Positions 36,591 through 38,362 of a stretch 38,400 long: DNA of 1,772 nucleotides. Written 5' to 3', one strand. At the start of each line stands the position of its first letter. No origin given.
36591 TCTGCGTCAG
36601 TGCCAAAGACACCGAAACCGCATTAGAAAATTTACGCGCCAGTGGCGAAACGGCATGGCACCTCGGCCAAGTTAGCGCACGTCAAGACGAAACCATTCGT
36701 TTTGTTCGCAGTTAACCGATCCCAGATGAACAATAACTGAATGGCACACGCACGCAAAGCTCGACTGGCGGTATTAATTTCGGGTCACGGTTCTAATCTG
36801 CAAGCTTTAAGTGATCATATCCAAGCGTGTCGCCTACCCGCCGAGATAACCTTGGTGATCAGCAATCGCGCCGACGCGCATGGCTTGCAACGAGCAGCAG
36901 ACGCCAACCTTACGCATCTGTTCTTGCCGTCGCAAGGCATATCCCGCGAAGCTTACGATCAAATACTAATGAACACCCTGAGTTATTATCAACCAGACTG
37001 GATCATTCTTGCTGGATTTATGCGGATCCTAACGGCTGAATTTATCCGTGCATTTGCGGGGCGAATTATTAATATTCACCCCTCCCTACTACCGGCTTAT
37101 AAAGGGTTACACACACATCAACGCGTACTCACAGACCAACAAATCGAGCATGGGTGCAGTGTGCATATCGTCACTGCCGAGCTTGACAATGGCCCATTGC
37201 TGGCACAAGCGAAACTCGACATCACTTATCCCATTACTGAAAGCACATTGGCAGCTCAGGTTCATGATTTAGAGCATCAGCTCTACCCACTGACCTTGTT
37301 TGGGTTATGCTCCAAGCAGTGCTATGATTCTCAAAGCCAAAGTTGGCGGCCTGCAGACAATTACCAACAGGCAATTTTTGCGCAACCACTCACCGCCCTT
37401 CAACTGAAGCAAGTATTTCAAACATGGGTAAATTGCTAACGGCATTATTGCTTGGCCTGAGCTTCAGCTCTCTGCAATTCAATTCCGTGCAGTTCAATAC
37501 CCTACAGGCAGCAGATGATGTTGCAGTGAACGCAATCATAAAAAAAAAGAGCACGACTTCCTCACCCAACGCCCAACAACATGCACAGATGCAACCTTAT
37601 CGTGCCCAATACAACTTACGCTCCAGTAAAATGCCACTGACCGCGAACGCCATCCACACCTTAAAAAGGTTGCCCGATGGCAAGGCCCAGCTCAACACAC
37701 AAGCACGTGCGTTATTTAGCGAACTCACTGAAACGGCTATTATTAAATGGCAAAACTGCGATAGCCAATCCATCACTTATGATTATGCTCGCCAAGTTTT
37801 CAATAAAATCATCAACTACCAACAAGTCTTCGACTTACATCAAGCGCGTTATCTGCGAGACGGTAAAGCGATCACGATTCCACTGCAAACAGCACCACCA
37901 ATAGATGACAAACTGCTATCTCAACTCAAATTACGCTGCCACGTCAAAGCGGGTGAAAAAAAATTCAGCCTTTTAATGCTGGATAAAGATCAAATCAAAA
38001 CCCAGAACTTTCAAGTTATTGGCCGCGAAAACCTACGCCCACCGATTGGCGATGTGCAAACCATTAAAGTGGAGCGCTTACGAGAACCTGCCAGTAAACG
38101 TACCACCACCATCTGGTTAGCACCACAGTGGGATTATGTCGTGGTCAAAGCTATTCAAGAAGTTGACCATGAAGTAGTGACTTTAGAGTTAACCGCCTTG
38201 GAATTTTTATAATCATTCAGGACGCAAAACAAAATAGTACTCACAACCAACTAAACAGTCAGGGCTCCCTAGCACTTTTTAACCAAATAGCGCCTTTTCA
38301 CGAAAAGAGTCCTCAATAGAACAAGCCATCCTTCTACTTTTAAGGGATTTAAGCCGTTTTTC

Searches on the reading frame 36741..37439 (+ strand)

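Call 91: search_protein_families(library=pfam, proteins=[window:36741-37439:+], max_evalue=0.00001)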
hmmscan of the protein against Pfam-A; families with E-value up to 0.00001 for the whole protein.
window:36741-37439:+ (232 aa): 1 family
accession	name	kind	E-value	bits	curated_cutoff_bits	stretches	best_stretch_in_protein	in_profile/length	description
PF00551.24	Formyl_trans_N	-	1e-51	175.7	26.1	1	8-185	2-180/181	Formyl transferase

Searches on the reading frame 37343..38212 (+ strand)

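Call 91: search_protein_families(library=pfam, proteins=[window:37343-38212:+], max_evalue=0.00001)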
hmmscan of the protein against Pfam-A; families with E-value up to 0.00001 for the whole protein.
window:37343-38212:+ (289 aa): 1 family
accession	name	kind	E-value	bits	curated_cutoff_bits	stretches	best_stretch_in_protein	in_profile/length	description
PF11306.15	DUF3108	-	2e-09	38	26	1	174-283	99-208/209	Protein of unknown function (DUF3108)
